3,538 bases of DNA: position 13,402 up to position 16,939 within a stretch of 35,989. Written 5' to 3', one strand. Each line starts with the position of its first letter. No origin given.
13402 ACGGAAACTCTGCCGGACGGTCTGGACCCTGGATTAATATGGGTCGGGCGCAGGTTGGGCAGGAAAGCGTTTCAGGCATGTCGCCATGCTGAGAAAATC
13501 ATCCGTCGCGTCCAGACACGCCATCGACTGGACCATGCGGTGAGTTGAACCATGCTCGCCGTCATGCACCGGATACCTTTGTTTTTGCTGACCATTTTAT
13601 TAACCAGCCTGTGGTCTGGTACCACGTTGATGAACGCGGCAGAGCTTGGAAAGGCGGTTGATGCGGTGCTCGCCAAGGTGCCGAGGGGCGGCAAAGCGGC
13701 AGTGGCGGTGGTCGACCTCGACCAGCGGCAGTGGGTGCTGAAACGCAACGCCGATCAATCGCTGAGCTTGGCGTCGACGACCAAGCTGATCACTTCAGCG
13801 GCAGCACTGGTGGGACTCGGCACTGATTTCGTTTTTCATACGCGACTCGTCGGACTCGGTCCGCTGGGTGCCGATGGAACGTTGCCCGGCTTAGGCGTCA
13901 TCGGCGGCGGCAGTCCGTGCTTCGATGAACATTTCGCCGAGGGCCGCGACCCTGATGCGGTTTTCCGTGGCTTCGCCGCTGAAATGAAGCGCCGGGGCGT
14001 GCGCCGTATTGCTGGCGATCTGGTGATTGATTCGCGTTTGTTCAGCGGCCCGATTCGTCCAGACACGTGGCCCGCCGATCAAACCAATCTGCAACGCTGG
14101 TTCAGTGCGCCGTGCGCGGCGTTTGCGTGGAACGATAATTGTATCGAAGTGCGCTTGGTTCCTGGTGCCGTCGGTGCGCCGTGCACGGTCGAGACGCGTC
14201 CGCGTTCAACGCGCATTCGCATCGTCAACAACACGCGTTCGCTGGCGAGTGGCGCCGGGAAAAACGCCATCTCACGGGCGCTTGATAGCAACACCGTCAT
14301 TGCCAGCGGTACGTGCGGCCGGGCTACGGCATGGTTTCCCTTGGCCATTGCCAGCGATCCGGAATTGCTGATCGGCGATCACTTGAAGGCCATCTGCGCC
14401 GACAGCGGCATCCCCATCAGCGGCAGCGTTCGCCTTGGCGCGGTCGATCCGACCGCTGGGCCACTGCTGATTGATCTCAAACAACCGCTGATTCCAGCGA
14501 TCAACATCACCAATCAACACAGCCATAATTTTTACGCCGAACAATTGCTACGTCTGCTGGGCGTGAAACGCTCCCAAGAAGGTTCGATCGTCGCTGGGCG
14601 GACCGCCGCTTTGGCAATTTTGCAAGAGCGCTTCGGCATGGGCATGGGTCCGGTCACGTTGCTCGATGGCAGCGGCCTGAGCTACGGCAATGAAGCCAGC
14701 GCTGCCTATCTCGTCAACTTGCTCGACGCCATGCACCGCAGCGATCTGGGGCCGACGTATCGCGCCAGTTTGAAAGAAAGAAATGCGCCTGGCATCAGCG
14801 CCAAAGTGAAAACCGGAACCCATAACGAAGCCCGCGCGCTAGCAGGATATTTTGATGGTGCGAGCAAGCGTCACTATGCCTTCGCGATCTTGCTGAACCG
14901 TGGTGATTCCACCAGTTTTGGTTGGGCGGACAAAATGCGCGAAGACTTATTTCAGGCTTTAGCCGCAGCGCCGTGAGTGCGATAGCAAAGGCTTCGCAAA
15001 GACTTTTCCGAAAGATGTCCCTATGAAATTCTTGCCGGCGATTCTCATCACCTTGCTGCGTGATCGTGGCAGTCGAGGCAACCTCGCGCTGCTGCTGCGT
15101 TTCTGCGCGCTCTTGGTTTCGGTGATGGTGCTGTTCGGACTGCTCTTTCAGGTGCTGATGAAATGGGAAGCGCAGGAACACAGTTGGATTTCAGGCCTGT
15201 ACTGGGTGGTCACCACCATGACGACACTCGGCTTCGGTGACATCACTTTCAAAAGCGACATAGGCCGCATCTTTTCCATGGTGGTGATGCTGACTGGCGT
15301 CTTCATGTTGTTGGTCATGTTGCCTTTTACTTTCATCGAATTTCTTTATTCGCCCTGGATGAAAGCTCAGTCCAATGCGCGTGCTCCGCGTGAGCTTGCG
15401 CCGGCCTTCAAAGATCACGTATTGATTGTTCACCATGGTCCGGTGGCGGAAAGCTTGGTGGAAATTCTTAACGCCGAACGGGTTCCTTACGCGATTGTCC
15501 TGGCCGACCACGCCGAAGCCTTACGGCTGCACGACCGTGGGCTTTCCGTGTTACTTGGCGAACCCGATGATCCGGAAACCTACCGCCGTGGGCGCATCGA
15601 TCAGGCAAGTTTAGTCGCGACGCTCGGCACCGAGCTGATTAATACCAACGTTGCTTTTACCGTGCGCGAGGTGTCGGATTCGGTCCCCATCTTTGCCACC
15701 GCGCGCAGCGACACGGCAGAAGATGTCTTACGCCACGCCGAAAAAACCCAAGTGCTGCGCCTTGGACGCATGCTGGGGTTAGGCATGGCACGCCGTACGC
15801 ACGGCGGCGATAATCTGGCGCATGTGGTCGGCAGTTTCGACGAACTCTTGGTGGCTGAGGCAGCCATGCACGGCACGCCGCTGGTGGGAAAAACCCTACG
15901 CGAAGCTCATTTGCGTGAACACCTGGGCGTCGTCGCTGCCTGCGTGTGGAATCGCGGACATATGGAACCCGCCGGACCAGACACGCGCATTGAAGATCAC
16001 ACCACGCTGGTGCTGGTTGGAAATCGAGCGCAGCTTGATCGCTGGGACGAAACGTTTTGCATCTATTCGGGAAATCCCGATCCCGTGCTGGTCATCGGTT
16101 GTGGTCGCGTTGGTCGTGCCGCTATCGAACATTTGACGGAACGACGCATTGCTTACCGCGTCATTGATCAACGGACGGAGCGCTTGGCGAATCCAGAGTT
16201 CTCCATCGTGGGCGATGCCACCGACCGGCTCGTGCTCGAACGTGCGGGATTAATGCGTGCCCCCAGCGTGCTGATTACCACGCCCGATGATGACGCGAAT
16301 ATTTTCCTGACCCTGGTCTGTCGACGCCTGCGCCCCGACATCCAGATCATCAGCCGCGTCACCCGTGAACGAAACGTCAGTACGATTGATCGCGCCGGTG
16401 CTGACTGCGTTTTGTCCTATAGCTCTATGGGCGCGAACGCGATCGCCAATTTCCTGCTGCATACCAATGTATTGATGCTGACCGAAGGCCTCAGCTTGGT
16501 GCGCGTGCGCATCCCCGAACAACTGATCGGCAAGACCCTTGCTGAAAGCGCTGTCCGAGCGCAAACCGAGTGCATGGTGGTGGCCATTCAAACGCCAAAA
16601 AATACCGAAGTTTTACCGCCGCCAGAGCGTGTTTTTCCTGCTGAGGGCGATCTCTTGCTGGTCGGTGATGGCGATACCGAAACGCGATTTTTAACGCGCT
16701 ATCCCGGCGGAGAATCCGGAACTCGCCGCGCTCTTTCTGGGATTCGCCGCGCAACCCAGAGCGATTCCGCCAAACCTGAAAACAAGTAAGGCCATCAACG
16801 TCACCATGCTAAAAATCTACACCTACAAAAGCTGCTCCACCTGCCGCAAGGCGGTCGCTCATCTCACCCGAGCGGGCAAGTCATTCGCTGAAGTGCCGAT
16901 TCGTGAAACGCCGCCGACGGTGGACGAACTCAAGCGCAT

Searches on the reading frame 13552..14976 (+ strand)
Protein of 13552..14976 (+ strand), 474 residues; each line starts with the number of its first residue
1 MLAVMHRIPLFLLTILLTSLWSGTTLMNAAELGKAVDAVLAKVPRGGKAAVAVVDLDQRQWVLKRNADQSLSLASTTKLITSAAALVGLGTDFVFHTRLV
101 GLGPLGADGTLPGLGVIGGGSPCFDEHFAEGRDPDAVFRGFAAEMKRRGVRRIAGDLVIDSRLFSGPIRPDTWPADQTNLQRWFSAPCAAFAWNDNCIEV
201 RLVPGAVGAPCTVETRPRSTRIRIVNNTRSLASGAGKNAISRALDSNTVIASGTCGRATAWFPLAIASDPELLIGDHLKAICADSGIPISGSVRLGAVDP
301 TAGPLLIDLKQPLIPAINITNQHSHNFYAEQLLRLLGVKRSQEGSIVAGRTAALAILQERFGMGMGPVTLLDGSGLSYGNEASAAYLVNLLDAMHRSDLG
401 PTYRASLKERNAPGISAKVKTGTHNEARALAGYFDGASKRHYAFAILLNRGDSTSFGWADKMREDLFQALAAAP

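Call 39: search_protein_families(library=pfam, proteins=[window:13552-14976:+], max_evalue=0.001)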
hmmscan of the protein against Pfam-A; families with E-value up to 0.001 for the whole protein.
window:13552-14976:+ (474 aa): 1 family
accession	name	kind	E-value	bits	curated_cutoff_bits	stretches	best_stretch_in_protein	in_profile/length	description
PF02113.21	Peptidase_S13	-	1.3e-58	199.2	22.8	1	34-452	3-427/444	D-Ala-D-Ala carboxypeptidase 3 (S13) family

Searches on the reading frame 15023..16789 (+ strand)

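Call 39: search_protein_families(library=pfam, proteins=[window:15023-16789:+], max_evalue=0.001)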
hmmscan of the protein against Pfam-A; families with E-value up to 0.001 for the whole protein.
window:15023-16789:+ (588 aa): 4 families
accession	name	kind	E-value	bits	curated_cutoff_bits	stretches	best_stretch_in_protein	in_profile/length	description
PF02254.24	TrkA_N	-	3.2e-35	121.4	23.8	2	355-465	1-115/116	TrkA-N domain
PF02080.26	TrkA_C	-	3.5e-16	59.3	27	2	283-340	8-65/71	TrkA-C domain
PF07885.22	Ion_trans_2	-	8.9e-14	51.6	22.5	1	34-100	5-70/79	Ion channel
PF00520.37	Ion_trans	-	8e-05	22.4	25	1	21-99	126-225/241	Ion transport protein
